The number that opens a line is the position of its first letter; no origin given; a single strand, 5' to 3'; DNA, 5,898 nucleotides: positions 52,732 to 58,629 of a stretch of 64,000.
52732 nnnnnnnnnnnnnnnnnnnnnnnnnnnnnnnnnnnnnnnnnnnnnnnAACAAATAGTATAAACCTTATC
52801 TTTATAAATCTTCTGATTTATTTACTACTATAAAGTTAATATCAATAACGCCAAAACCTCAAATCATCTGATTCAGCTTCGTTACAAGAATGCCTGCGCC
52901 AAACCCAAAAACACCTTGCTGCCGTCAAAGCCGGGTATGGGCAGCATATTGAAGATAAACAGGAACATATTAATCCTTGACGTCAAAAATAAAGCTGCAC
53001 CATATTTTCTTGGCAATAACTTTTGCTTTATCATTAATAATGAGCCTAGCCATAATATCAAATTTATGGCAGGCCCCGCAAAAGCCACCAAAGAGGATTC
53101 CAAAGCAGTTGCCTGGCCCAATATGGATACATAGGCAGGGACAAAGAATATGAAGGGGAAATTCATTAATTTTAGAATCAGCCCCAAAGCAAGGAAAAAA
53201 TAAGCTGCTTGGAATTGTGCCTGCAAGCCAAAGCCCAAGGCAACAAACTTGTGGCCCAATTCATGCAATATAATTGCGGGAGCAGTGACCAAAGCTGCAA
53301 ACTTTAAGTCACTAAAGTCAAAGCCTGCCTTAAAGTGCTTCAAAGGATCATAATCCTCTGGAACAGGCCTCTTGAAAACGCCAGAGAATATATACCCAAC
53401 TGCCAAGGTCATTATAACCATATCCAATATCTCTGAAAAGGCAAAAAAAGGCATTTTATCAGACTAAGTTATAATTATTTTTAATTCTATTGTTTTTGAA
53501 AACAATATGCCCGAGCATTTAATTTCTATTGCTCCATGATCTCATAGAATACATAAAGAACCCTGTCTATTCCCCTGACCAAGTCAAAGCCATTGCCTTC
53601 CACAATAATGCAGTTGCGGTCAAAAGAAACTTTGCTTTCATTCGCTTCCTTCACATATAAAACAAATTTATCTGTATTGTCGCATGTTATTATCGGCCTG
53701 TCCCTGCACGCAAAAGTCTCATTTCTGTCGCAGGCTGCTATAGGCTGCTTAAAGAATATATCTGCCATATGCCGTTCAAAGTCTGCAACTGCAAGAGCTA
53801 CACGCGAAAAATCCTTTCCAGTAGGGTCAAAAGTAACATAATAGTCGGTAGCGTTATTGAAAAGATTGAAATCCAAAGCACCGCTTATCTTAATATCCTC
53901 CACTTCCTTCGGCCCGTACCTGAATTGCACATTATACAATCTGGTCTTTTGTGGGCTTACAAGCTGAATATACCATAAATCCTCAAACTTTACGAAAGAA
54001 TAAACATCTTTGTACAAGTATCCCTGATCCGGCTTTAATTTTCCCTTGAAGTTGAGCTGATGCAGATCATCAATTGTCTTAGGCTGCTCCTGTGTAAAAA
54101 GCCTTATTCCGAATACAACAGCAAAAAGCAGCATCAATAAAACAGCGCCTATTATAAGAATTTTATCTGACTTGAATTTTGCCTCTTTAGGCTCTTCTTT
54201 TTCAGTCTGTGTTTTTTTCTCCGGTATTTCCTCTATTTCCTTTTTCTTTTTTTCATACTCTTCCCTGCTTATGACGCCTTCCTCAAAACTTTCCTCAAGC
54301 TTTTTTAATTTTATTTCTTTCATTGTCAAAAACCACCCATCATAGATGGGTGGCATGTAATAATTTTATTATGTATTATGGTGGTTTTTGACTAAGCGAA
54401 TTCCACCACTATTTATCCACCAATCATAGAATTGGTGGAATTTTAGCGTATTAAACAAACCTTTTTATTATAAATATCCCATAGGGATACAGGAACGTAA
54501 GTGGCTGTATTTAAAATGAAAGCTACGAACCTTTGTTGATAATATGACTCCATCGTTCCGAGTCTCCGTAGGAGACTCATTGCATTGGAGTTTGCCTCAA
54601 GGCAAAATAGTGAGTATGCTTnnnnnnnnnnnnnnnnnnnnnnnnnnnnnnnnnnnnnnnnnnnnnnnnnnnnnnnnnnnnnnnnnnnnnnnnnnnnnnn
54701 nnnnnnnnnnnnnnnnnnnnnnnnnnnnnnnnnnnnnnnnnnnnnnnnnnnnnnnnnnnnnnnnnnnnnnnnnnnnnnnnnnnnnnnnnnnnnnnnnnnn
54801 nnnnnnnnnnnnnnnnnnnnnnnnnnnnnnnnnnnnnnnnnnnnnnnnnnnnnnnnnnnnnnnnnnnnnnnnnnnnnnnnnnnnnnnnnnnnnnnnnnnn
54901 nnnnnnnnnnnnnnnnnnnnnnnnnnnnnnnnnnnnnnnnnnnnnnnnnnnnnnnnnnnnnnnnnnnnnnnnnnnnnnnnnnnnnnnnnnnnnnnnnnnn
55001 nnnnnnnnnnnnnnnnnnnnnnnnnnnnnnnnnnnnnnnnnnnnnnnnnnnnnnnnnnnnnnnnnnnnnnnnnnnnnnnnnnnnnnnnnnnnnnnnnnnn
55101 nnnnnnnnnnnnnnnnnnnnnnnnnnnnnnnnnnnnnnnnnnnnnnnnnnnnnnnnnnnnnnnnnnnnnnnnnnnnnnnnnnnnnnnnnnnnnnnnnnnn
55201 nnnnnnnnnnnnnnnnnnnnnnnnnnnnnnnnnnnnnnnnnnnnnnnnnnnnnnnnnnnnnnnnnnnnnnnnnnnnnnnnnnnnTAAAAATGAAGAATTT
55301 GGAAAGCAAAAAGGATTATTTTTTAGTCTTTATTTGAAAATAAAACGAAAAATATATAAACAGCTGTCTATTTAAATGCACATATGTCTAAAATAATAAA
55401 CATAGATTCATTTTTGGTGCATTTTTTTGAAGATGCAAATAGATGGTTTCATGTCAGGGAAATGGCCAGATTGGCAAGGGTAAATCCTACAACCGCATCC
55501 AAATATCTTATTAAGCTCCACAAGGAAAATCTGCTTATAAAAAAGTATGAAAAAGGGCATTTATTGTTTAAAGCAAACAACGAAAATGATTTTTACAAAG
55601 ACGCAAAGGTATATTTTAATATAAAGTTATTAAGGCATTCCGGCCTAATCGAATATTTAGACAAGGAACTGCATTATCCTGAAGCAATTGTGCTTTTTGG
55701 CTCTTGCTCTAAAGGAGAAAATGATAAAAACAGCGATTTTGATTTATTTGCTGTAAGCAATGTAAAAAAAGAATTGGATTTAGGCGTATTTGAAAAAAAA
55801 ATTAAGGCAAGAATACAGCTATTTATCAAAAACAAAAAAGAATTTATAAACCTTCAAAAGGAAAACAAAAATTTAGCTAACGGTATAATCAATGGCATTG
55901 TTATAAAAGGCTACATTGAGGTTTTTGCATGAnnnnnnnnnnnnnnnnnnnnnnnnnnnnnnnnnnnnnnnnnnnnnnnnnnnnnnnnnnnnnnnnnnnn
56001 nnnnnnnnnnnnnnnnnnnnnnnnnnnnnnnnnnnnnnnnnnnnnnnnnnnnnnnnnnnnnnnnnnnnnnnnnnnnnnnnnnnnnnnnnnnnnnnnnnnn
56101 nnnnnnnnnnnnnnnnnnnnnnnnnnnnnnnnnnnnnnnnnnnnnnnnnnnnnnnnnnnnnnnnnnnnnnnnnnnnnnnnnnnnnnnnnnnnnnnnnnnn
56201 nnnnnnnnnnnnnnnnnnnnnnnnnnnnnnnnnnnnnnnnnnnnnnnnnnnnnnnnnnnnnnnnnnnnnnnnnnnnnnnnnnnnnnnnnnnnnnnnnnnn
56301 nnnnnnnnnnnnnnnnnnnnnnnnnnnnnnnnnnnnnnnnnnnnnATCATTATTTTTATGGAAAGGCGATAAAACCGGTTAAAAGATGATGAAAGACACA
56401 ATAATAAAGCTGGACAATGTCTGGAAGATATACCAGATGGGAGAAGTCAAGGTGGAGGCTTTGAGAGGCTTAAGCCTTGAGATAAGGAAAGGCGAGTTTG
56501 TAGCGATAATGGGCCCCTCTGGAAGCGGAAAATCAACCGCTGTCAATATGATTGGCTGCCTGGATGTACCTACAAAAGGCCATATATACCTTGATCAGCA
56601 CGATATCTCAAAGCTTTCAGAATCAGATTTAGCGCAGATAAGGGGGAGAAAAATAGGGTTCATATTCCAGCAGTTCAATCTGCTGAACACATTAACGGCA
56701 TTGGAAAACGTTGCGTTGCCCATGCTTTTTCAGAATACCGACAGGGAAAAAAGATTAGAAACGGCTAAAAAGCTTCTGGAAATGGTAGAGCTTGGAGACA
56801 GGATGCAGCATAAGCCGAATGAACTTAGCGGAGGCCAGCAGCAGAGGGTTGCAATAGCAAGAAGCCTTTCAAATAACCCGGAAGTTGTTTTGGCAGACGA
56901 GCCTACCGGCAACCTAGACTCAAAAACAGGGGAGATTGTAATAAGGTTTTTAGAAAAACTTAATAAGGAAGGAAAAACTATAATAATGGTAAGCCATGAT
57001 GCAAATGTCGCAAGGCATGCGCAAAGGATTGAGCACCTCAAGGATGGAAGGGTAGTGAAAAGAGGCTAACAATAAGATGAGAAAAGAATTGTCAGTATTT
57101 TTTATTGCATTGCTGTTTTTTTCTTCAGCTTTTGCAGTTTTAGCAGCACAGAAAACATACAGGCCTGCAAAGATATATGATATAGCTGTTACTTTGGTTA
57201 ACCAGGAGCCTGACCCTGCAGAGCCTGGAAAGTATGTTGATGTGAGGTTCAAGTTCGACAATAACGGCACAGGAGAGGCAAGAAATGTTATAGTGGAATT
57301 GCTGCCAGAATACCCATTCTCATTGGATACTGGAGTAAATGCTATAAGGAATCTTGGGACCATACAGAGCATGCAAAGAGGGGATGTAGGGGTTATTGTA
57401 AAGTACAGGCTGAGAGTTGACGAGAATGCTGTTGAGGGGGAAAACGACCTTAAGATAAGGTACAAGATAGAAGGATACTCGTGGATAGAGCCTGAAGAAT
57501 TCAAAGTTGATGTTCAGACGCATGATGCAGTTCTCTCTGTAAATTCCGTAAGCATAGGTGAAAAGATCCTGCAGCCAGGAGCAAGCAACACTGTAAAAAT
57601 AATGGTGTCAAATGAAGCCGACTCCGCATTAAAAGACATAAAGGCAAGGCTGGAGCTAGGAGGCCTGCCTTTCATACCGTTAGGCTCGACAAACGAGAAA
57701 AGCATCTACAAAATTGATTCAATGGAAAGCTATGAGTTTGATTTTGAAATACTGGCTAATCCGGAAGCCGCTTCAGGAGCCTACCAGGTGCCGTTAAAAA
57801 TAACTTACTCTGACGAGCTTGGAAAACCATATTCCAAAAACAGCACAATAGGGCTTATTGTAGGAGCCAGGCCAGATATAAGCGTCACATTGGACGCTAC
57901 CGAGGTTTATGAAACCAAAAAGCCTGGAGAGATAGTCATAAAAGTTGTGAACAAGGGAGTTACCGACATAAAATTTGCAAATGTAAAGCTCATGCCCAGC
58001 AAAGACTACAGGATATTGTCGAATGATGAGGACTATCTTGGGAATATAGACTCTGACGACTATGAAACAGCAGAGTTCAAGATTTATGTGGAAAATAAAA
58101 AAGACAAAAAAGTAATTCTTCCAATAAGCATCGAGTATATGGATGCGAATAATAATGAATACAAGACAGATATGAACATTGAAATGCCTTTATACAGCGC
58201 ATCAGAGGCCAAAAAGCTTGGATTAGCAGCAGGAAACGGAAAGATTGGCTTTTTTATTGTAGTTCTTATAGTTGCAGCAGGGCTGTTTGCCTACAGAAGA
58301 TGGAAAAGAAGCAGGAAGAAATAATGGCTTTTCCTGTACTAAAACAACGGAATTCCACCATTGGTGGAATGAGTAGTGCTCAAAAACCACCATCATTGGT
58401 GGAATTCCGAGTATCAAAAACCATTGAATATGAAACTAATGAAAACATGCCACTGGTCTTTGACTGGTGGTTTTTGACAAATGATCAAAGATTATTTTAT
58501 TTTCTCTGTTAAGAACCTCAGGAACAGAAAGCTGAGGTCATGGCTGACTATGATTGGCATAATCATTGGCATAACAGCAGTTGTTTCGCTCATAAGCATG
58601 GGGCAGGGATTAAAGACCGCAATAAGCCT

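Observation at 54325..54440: Second palindromic element family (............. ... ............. plus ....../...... palindromes) sitting exactly on two gene starts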

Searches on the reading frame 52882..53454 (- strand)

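Call 11: search_protein_families(library=pfam, proteins=[window:52882-53454:-], max_evalue=0.01)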
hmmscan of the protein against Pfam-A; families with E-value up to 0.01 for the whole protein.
window:52882-53454:- (190 aa): 1 family
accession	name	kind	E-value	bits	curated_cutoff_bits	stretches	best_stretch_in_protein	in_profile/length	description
PF02163.28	Peptidase_M50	-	4.8e-10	39.6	27.2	2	141-187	149-195/221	Peptidase family M50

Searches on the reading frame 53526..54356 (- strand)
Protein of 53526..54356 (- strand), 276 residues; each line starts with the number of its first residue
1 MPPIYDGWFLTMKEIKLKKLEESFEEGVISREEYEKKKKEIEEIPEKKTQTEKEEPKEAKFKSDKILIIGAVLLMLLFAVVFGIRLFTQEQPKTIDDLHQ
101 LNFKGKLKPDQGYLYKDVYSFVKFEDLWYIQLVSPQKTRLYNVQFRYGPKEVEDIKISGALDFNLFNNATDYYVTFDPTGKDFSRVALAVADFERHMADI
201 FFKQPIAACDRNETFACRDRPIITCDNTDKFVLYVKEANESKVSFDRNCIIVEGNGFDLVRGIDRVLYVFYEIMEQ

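Call 11: search_protein_families(library=pfam, proteins=[window:53526-54323:-], max_evalue=0.01)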
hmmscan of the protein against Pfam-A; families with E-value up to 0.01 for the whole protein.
window:53526-54323:- (265 aa): 2 families
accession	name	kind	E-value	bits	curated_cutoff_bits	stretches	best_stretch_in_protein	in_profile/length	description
PF09851.14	SHOCT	-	0.0015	18.6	27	1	6-30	3-27/28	Short C-terminal domain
PF05120.17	GvpG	-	0.0071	16.9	30.6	0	5-31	36-62/67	Gas vesicle protein G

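Call 54: find_homologous_proteins(query=window:53526-54356:-, max_evalue=1e-10)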
Query window:53526-54356:- (276 aa): 284 proteins with E <= 1e-10 among 1303 candidates; the best 120 are listed.
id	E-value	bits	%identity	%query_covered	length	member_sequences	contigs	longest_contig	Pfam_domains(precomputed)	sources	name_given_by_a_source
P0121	8.3e-172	588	100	96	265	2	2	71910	-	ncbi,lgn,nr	ncbi:hypothetical protein HYU50_02810 [Candidatus Woesearchaeota archaeon]|nr:hypothetical protein [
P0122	9.4e-152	522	87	96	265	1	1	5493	-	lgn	-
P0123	1.8e-145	501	84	96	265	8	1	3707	-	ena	-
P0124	7.2e-143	493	82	96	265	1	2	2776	-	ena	-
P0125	9.3e-142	489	82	96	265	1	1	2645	-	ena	-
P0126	4.0e-141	487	83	96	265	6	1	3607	-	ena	-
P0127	5.4e-137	474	77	96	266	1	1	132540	-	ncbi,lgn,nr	ncbi:hypothetical protein HYU09_01650 [Candidatus Woesearchaeota archaeon]|nr:hypothetical protein [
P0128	1.1e-132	459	72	96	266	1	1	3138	-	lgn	-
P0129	1.0e-126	440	73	96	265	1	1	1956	PF09851.15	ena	-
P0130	2.9e-126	438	68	96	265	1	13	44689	-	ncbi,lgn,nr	ncbi:hypothetical protein HYW19_00935 [Candidatus Woesearchaeota archaeon]|nr:hypothetical protein [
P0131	7.0e-125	434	70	96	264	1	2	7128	PF09851.15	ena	-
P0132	8.8e-125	434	71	96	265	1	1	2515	-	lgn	-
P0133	7.7e-124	430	69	96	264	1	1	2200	PF09851.15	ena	-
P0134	1.8e-123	429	72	96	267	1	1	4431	-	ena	-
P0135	2.8e-123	429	69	96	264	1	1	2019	-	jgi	-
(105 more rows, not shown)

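Call 55: find_encoding_contigs(protein=P0122, flank=2500, max_places=2)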
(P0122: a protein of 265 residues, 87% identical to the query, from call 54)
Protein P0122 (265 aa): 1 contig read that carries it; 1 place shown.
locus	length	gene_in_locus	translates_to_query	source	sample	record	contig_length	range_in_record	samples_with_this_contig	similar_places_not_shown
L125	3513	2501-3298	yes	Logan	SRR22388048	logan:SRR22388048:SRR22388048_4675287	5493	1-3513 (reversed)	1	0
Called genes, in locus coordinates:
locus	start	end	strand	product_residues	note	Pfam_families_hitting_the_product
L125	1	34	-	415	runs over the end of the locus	PF07705:CARDB (faint), PF10633:NPCBM_assoc (faint)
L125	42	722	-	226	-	PF02463:SMC_N (faint), PF00005:ABC_tran, PF13304:AAA_21 (faint)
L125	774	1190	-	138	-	-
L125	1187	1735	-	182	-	PF01909:NTP_transf_2, PF18765:Polbeta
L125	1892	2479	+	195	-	-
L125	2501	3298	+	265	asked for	-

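Call 56: find_encoding_contigs(protein=P0123, flank=2500, max_places=2)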
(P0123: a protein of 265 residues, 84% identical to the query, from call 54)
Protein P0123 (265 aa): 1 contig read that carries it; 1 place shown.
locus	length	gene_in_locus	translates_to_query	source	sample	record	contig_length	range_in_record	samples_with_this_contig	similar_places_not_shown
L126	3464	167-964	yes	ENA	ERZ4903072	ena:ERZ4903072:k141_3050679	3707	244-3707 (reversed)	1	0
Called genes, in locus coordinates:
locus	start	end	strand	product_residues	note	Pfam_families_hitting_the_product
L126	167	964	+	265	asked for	-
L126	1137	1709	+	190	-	PF02163:Peptidase_M50 (weak)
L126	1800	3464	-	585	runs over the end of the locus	PF01336:tRNA_anti-codon, PF00152:tRNA-synt_2, PF02938:GAD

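Call 57: find_encoding_contigs(protein=P0127, flank=2500, max_places=2)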
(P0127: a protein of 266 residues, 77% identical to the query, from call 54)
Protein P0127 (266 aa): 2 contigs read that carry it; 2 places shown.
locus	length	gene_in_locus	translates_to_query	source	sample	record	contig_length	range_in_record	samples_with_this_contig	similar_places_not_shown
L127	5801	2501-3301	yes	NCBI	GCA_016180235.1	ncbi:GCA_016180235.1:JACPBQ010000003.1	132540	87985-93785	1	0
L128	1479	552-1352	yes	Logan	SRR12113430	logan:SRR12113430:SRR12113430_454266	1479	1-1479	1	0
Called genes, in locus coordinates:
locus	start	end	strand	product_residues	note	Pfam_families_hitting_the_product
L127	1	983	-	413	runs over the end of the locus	PF07705:CARDB (faint), PF10633:NPCBM_assoc (faint)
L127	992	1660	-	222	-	PF00005:ABC_tran, PF02463:SMC_N (weak), PF13304:AAA_21 (faint)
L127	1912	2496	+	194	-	-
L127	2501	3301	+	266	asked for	-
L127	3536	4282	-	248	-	PF04402:SIMPL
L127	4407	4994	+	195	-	PF02163:Peptidase_M50 (faint)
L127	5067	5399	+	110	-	PF01022:HTH_5, PF12802:MarR_2 (weak), PF12840:HTH_20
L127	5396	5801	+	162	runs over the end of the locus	PF08327:AHSA1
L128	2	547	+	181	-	?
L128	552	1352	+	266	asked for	-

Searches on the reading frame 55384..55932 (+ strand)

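Call 11: search_protein_families(library=pfam, proteins=[window:55384-55932:+], max_evalue=0.01)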
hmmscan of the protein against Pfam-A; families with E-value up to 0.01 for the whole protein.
window:55384-55932:+ (182 aa): 2 families
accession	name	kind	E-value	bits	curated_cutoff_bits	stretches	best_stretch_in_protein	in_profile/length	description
PF18765.7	Polbeta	-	3.4e-09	37.2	26.9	1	89-174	4-87/93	Polymerase beta, Nucleotidyltransferase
PF01909.29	NTP_transf_2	-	7.8e-09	36.3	21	1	94-154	10-79/93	Nucleotidyltransferase domain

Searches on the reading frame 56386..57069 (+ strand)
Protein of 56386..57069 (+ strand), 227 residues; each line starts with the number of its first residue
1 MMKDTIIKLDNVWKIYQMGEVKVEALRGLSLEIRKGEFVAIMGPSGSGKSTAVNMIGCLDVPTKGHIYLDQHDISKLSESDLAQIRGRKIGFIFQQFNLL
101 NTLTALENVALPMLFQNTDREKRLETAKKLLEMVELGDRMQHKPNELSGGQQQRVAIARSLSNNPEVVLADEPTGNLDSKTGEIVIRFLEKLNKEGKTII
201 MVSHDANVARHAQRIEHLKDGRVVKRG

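Call 11: search_protein_families(library=pfam, proteins=[window:56386-57069:+], max_evalue=0.01)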
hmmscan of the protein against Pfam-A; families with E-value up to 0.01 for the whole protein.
window:56386-57069:+ (227 aa): 10 families
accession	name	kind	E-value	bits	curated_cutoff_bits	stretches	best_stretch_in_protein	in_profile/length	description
PF00005.33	ABC_tran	-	8.9e-36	123.9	25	1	26-174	1-136/137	ABC transporter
PF02463.25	SMC_N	-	1.6e-06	28.1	40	1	36-216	24-209/220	RecF/RecN/SMC N terminal domain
PF13304.12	AAA_21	-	0.00025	21.6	27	0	130-208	221-302/304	AAA domain, putative AbiEii toxin, Type IV TA system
PF25199.1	nSTAND_NTPase5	-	0.00087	19.6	34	1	32-90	37-98/145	Novel STAND NTPase 5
PF13555.12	AAA_29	-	0.001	19.2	27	1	31-59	17-45/61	P-loop containing region of AAA domain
PF20720.3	nSTAND3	-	0.0015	18.7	27.2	0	33-65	14-45/155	Novel STAND NTPase 3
PF03266.21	NTPase_1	-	0.0027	18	23.9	0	156-224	88-153/168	NTPase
PF13191.12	AAA_16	-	0.0032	18.4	32.6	0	24-56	10-44/167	AAA ATPase domain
PF03215.21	Rad17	-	0.0055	17.1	23.8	1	24-56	33-65/186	Rad17 P-loop domain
PF03193.22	RsgA_GTPase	-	0.0063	16.8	30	0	21-56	92-126/174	RsgA GTPase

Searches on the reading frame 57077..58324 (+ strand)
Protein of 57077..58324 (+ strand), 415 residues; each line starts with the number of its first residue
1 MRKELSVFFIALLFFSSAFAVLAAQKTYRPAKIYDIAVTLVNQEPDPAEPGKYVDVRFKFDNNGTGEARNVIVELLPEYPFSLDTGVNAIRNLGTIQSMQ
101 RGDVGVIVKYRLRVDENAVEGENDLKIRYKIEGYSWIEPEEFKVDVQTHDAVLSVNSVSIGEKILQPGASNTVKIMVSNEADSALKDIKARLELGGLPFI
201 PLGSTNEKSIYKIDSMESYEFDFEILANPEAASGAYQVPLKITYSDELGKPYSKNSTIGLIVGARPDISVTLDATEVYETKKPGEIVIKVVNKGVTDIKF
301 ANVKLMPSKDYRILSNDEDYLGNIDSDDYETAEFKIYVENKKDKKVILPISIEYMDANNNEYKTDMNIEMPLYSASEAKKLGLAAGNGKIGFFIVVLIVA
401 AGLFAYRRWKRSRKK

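Call 11: search_protein_families(library=pfam, proteins=[window:57077-58324:+], max_evalue=0.01)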
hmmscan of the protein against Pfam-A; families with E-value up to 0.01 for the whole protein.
window:57077-58324:+ (415 aa): 3 families
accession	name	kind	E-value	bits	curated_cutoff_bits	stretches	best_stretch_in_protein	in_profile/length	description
PF07705.17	CARDB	-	3.2e-07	30.9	22.7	0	42-76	9-43/101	CARDB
PF10633.15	NPCBM_assoc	-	3.5e-06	27.5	24.4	1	166-245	2-78/78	NPCBM-associated, NEW3 domain of alpha-galactosidase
PF10182.14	Flo11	-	0.00069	20.2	25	0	200-245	66-111/151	Flo11 domain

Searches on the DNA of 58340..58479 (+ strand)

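Call 80: build_rna_model(alignment_id=A2, structure=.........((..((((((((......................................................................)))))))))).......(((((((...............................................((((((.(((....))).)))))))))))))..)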
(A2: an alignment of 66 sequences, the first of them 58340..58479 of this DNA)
Model R1 built from alignment A2 (66 sequences, 195 columns); structure: as given.
model positions 148; base pairs 26; branch points 1; effective number of sequences 3.15; information 0.59 bits per position. Calibrated on 0.2 Mb of random sequence (short: E-values are rough).
structure used (alignment columns):
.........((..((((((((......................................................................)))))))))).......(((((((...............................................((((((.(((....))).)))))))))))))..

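Call 81: search_with_rna_model(model_id=R1, source=window, max_evalue=1, filters=off, show_alignments=2)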
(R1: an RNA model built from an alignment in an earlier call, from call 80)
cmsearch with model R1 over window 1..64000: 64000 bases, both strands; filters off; matches with E-value up to 1: 7.
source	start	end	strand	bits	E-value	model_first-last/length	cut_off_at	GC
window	58340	58479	+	105.5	4.8e-20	1-148/148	no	0.39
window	54324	54453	-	101.9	2.7e-19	1-148/148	no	0.34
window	54319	54445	+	36.9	9.6e-06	1-148/148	no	0.33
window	58346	58484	-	35.1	2.3e-05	1-148/148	no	0.39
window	8445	8541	-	15.6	0.27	1-148/148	no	0.28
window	37525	37627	+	15.4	0.29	1-148/148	no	0.28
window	11053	11158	-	13.3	0.82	1-148/148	no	0.3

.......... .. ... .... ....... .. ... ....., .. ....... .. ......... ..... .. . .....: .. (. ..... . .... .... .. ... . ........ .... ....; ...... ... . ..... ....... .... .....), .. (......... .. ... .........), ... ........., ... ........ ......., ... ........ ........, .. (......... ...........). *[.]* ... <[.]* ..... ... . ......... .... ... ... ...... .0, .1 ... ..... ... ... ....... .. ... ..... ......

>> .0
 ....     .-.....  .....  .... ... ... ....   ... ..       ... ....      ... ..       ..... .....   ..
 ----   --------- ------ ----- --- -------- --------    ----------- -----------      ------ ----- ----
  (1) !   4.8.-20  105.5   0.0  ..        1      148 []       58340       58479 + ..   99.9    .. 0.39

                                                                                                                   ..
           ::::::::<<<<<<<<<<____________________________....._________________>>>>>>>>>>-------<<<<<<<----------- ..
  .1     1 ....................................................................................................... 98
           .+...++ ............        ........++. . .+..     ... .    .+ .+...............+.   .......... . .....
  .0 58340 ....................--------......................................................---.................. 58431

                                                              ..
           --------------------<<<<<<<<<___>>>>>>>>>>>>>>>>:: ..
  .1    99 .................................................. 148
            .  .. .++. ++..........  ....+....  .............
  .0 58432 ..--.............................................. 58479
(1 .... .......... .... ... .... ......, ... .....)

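Call 83: search_with_rna_model(model_id=R1, sources=[L129, L130, L131, L132, L133, L134, L135, L136, L137, L138, L139, L140, L141, L142, L143, L144, L145, L146, L147, L148, L149, L150, L151, L152, L153, L154, L155], max_evalue=1)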
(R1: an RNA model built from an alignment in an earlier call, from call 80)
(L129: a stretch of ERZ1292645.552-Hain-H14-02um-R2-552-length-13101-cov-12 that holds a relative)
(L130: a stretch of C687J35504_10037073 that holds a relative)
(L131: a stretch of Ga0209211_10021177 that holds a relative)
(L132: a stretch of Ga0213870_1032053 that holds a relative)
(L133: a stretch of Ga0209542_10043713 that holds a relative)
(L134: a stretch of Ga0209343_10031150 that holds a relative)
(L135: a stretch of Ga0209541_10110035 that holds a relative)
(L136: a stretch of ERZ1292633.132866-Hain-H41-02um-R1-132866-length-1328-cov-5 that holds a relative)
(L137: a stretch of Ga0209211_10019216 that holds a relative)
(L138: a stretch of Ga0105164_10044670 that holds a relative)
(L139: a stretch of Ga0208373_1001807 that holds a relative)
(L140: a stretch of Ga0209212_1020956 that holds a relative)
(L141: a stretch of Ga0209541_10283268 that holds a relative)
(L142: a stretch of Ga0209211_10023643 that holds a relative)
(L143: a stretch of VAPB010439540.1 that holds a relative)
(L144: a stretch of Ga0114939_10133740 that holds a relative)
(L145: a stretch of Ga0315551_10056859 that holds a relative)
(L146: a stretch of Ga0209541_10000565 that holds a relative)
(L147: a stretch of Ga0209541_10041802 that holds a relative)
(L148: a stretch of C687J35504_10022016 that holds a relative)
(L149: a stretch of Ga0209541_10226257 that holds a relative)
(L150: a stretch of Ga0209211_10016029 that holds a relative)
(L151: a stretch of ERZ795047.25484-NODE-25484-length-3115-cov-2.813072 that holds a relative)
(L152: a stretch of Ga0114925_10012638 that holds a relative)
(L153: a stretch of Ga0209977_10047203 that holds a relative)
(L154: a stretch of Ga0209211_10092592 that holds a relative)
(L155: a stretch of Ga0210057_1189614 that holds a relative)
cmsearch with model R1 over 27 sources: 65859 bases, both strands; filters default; matches with E-value up to 1: 0.
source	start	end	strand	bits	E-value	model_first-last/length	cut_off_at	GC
